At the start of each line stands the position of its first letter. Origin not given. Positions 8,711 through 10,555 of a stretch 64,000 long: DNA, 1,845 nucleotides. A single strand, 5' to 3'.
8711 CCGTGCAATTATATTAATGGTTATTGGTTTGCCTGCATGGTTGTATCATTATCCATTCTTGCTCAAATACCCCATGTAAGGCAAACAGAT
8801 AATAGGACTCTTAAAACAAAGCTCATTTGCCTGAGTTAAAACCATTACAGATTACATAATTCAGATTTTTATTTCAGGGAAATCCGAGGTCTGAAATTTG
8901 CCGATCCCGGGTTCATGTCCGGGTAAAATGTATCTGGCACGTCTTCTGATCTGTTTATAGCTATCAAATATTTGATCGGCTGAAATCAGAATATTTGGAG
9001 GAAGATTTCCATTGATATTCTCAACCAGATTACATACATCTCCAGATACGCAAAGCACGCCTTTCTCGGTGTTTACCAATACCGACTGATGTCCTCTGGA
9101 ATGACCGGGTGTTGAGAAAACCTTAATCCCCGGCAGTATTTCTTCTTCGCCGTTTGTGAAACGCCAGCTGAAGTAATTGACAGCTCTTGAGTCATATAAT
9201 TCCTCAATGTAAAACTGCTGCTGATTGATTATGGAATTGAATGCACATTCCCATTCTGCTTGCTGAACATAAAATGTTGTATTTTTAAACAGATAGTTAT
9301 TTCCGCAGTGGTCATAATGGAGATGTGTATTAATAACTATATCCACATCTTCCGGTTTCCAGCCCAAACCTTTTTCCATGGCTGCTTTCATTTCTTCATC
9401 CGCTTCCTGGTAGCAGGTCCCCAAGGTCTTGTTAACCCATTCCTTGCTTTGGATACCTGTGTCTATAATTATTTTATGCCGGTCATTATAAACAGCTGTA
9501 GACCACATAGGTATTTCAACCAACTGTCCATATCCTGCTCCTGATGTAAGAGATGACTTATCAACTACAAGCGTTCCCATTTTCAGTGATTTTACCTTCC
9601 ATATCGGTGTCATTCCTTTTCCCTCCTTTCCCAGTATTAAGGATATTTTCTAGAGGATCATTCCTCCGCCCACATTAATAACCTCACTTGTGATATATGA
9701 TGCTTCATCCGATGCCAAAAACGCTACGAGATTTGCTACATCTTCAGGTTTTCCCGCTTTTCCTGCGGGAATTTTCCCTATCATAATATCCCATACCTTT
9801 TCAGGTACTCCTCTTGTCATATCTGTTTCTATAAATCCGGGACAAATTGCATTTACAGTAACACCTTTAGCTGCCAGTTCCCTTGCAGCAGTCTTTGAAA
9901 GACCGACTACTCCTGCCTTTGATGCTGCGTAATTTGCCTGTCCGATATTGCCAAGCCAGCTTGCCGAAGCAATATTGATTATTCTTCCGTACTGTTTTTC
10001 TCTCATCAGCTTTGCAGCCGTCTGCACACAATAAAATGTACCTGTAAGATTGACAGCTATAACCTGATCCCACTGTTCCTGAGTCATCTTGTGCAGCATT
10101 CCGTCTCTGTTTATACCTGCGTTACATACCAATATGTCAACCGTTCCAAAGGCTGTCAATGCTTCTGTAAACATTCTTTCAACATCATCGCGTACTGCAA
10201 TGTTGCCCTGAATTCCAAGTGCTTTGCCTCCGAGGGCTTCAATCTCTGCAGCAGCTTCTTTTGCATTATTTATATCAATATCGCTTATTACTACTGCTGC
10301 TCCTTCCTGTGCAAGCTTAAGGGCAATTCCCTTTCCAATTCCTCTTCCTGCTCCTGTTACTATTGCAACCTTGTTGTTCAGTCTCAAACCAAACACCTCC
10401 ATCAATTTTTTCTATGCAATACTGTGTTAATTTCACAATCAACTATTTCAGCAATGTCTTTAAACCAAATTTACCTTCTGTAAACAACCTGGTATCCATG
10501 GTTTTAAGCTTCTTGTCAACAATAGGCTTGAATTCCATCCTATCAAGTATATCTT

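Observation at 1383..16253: CdaR-linked 15-kb cluster mixes sugar uptake, a lactonase and CoA-thioester beta-oxidation-type enzymes, and ends in glycerate kinase: candidate CoA-dependent 2-deoxy-sugar/sugar-acid pathway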

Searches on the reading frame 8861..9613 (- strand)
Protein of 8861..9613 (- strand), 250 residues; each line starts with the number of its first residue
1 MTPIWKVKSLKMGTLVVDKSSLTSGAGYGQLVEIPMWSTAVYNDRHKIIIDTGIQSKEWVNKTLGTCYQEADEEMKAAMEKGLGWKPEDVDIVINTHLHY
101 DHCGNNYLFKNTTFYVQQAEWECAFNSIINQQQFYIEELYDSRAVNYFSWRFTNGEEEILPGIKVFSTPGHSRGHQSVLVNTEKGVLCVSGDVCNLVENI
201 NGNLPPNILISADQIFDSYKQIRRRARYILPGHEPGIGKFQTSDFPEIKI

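Call 3: search_protein_families(library=pfam, proteins=[window:8861-9613:-])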
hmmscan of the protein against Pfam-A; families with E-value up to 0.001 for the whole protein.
window:8861-9613:- (250 aa): 1 family
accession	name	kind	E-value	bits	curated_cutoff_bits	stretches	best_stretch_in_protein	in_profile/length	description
PF00753.33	Lactamase_B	-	2.9e-17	63.7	22.7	1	38-233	8-196/196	Metallo-beta-lactamase superfamily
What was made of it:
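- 8861..9613 (-): Metallo-beta-lactamase-fold lactonase, predicted to be a 2-deoxy-aldonolactonase. It lies directly upstream of the ABC importer genes. Pfam Lactamase_B (call 3).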

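Call 5: search_protein_families(library=ncbifam, proteins=[window:8861-9613:-], max_evalue=0.00001)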
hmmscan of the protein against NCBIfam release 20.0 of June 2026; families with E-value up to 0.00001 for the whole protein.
window:8861-9613:- (250 aa): 8 families
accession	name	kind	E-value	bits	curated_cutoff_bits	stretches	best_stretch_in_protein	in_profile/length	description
NF045699.1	AHLLactAiiA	equivalog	1e-40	139.5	375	1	5-226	3-224/251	quorum-quenching N-acyl homoserine lactonase AiiA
NF047925.1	pyridox_lacton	equivalog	3.7e-29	102.3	325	1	6-217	5-232/268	4-pyridoxolactonase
NF045700.1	AHLLactAttM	equivalog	2.5e-22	79.6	390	1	10-235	7-247/257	AttM family quorum-quenching N-acyl homoserine lactonase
NF047919.1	lactonase_YtnP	equivalog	4.8e-17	62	425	1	41-193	52-209/274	YtnP family quorum-quenching lactonase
NF047976.1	lactonase_AhlS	equivalog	7.1e-14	51.5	475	1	27-226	34-248/276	AhlS family quorum-quenching N-acyl homoserine lactonase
NF047979.1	lactonase_AidB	equivalog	3.1e-11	43.1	360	1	63-198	68-211/271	AidB family quorum-quenching N-acyl homoserine lactonase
NF033105.1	bla_subclass_B3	equivalog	8.9e-07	28.5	240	1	69-183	42-158/257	subclass B3 metallo-beta-lactamase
NF012229.1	bla_class_B_core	domain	2e-06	28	100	0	69-179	35-137/139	metallo-beta-lactamase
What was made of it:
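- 8861..9613 (-): Best families are AiiA lactonase (139 bits) and 4-pyridoxolactonase (102 bits), both below cut-off (call 5).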

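Call 30: search_solved_structures(query=window:8861-9613:-, max_evalue=1e-8, show_alignments=1)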
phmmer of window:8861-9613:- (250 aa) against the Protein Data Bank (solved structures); distinct sequences matched with E-value up to 1e-8: 21.
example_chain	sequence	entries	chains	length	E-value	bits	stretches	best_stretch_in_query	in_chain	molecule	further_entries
5eh9_A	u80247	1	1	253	7.6e-26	94.3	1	5-205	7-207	N-acyl homoserine lactonase AiiA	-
2br6_A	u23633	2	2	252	7.9e-26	94.3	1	6-205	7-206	AIIA-LIKE PROTEIN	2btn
3dha_A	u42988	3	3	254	8e-26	94.2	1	6-205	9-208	N-Acyl Homoserine Lactone Hydrolase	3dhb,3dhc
2a7m_A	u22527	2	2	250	8.1e-26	94.2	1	6-205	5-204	N-acyl homoserine lactone hydrolase | N-acyl homoserine lactonase AiiA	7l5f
4j5f_A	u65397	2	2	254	1.1e-25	93.8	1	6-205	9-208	N-acyl homoserine lactonase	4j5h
5eht_A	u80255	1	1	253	2.5e-25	92.6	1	5-205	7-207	N-acyl homoserine lactonase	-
8x78_L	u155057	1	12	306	6e-20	75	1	41-237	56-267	Glyoxylase, beta-lactamase superfamily II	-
3aj3_A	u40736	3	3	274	6.2e-17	65.1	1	6-182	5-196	4-pyridoxolactonase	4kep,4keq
1ztc_A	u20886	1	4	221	7.3e-13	51.8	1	82-194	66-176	hypothetical protein TM0894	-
6cgy_A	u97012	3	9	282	2.3e-11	46.9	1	30-227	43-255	Beta-lactamase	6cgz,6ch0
6n9q_P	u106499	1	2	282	8.5e-11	45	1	29-227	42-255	Lactonase GcL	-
9b2i_A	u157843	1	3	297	9.1e-11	44.9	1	29-227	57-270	quorum-quenching N-acyl-homoserine lactonase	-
6n9i_A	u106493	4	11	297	1e-10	44.8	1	29-227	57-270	Putative hydrolase | GcL lactonase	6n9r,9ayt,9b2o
9b2j_A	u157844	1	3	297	2.3e-10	43.6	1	29-227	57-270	quorum-quenching N-acyl-homoserine lactonase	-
9b2l_A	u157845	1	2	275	4e-10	42.8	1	29-227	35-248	quorum-quenching N-acyl-homoserine lactonase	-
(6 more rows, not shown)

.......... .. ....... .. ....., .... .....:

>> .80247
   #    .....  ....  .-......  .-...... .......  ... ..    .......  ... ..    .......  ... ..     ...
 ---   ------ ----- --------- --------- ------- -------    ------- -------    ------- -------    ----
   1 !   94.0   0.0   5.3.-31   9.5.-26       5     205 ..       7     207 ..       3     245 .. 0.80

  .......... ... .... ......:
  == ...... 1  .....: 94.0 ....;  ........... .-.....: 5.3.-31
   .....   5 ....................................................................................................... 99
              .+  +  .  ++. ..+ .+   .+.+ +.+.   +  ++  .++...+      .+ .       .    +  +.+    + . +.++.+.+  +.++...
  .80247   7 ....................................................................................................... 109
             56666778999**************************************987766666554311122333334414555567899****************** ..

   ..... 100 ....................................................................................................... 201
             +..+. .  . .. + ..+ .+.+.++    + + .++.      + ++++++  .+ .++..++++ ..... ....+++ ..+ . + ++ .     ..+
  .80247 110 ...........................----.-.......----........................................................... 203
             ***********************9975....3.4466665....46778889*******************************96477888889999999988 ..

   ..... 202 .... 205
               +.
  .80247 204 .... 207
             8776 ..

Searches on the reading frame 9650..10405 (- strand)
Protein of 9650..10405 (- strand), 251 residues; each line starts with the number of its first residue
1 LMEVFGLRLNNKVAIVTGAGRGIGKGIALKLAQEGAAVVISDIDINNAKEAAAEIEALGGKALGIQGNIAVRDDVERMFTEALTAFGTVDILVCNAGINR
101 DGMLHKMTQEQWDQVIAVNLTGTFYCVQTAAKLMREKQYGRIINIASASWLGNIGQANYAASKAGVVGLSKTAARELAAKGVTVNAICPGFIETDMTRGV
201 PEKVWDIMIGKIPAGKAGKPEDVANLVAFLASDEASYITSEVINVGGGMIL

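Call 3: search_protein_families(library=pfam, proteins=[window:9650-10405:-])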
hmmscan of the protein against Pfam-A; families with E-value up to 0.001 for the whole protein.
window:9650-10405:- (251 aa): 3 families
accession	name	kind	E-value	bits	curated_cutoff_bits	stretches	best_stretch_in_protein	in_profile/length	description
PF13561.12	adh_short_C2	-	9.1e-66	222.2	27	1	18-249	1-235/236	Enoyl-(Acyl carrier protein) reductase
PF00106.31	adh_short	-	5.3e-61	205.9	26.6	1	12-202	1-192/195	short chain dehydrogenase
PF08659.16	KR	-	3.4e-16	60.1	22.6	1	15-173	4-163/180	KR domain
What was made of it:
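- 9650..10405 (-): NAD-type FabG-like SDR, orthologue of K. pneumoniae FabG2. Predicted to be the 3-hydroxyacyl-CoA (deoxyribonyl-CoA) dehydrogenase. Pfam adh_short (call 3).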

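Call 5: search_protein_families(library=ncbifam, proteins=[window:9650-10405:-], max_evalue=0.00001)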
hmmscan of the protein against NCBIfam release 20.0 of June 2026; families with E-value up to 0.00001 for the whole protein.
window:9650-10405:- (251 aa): 227 families (the best 25 are shown)
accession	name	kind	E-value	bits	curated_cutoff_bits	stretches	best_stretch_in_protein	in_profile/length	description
NF004198.0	PRK05653.1-3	equivalog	5.9e-104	346.9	296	1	9-250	5-247/248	3-oxoacyl-ACP reductase FabG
TIGR01830.1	3oxo_ACP_reduc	equivalog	1.9e-88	296.2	297.75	1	14-249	1-238/239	3-oxoacyl-[acyl-carrier-protein] reductase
NF004197.0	PRK05653.1-1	equivalog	2.3e-75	253.5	332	1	8-250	4-247/249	3-oxoacyl-ACP reductase FabG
NF009466.0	PRK12826.1-2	subfamily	4.9e-74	248.9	222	1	10-250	2-245/248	3-oxoacyl-ACP reductase FabG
TIGR01829.1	AcAcCoA_reduct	subfamily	2.1e-71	240.4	302.1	1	12-249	1-240/242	acetoacetyl-CoA reductase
NF005559.1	PRK07231.1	subfamily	1.4e-70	237.6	215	1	8-250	1-248/249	glucose 1-dehydrogenase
NF004199.0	PRK05653.1-4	equivalog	2.5e-68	230.3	301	1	8-250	2-246/247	3-oxoacyl-ACP reductase FabG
NF009464.0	PRK12824.1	subfamily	4.9e-67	226.2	269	1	11-249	2-242/245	3-oxoacyl-ACP reductase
NF004200.0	PRK05653.1-5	equivalog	3.6e-66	223.2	273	1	12-250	3-242/242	3-oxoacyl-ACP reductase FabG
NF053542.1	FlxB_rubin_SDR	equivalog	5.9e-66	222.6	340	1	12-249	1-239/239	flexirubin biosynthesis SDR family reductase FlxB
NF006072.0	PRK08217.1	subfamily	2e-64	217.8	298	1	8-250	2-252/253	3-ketoacyl-(acyl-carrier-protein) reductase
NF009093.0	PRK12429.1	subfamily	6e-64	215.8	258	1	8-249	2-256/259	3-hydroxybutyrate dehydrogenase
NF009546.0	PRK12935.1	equivalog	3.1e-63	213.6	418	1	8-250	3-246/247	acetoacetyl-CoA reductase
NF009468.0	PRK12826.1-4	equivalog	6.1e-63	212.9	318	1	8-251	4-249/256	SDR family oxidoreductase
NF052558.1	MBtsdlDhBudC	equivalog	7.4e-63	212.4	270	1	10-249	2-241/250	meso-2,3-butanediol dehydrogenase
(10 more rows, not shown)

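Call 31: search_solved_structures(query=window:9650-10405:-, max_evalue=1e-50)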
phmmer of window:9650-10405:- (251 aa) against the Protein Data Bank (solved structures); distinct sequences matched with E-value up to 1e-50: 52.
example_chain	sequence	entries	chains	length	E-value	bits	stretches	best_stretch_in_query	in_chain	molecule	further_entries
7tzp_A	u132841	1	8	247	2.3e-97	328.2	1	7-251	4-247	3-oxoacyl-ACP reductase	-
6t6n_A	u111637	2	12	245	3.7e-97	327.6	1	8-251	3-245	3-oxoacyl-[acyl-carrier protein] reductase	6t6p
2et6_A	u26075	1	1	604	6.8e-74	251.4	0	8-250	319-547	(3R)-hydroxyacyl-CoA dehydrogenase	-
4jro_A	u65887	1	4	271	8.4e-71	241.3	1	7-251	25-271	FabG protein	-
1edo_A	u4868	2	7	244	8.1e-70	238.1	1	13-249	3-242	BETA-KETO ACYL CARRIER PROTEIN REDUCTASE | KETOACYL REDUCTASE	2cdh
2uvd_A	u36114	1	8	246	6.2e-69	235.2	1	9-251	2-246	3-OXOACYL-(ACYL-CARRIER-PROTEIN) REDUCTASE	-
3osu_A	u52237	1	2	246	1.4e-68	234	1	11-250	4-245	3-oxoacyl-[acyl-carrier-protein] reductase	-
3sj7_A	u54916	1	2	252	2.1e-68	233.5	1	12-250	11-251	3-oxoacyl-(Acyl-carrier-protein) reductase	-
2hq1_A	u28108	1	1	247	2.4e-67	230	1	8-251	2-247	Glucose/ribitol dehydrogenase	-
4nbu_A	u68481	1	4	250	4.6e-66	225.8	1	8-250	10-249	3-oxoacyl-(Acyl-carrier-protein) reductase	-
7pcs_B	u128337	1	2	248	5.9e-65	222.2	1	9-249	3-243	BbsD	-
4rzh_A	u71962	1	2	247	6e-65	222.2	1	9-251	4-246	3-oxoacyl-[acyl-carrier protein] reductase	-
2p68_A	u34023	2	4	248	2.4e-63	216.9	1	7-249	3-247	3-oxoacyl-[acyl-carrier-protein] reductase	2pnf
4dml_A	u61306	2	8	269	2.9e-63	216.7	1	6-251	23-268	3-oxoacyl-[acyl-carrier-protein] reductase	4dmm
2c07_A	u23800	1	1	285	1e-62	214.9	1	10-249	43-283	3-OXOACYL-(ACYL-CARRIER PROTEIN) REDUCTASE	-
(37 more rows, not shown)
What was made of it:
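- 9650..10405 (-): The third-best PDB hit is a (3R)-hydroxyacyl-CoA dehydrogenase, 2ET6 (call 31).
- The best matches of the SDR are FabG, PhaB and (3R)-hydroxyacyl-CoA dehydrogenase (calls 5, 31).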
